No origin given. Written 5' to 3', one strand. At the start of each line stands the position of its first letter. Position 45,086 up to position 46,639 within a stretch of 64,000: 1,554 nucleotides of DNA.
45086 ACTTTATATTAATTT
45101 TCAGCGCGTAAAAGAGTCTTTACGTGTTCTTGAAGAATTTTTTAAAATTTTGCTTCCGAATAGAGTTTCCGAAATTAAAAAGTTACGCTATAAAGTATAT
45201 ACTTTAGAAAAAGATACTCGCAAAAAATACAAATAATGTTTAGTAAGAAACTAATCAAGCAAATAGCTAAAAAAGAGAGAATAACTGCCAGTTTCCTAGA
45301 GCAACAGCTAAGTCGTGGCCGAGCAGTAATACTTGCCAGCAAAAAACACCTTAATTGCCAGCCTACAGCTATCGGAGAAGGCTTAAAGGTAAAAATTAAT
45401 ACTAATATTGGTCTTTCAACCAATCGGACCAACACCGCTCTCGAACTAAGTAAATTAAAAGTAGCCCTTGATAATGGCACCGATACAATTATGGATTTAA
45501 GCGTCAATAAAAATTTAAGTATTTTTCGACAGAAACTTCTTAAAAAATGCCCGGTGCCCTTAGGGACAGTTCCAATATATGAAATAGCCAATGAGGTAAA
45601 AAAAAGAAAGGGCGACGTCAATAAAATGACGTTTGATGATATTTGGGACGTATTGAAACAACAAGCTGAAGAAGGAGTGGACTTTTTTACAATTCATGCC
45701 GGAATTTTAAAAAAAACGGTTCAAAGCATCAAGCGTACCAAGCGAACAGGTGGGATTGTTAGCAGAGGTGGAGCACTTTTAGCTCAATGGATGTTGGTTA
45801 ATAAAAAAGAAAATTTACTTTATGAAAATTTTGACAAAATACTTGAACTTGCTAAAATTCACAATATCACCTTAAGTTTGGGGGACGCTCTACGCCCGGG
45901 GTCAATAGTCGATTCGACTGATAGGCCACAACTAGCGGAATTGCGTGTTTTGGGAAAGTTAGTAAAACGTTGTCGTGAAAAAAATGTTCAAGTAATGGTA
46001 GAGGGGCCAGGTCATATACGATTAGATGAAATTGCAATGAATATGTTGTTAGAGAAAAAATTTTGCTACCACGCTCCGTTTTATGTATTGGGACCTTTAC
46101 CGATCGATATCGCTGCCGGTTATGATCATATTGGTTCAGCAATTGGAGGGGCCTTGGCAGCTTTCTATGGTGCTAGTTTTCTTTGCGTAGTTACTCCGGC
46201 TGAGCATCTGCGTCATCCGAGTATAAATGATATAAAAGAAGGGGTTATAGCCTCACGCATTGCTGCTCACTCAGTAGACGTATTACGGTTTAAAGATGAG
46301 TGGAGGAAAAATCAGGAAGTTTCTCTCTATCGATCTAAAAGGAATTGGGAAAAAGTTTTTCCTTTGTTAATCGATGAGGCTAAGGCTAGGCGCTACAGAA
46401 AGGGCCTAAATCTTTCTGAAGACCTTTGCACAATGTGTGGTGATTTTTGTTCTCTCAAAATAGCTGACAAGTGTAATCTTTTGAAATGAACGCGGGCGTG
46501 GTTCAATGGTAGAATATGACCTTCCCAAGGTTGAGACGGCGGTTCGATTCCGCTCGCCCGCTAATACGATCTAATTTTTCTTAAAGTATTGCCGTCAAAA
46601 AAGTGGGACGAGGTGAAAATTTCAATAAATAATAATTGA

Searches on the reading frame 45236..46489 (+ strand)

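Call 70: search_protein_families(library=pfam, proteins=[window:45236-46489:+], max_evalue=0.000001)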
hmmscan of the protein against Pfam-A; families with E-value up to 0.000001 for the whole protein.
window:45236-46489:+ (417 aa): 1 family
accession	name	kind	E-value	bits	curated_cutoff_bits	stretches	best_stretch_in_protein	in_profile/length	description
PF01964.24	ThiC_Rad_SAM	-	1e-165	552.1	25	1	5-411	13-419/420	Radical SAM ThiC family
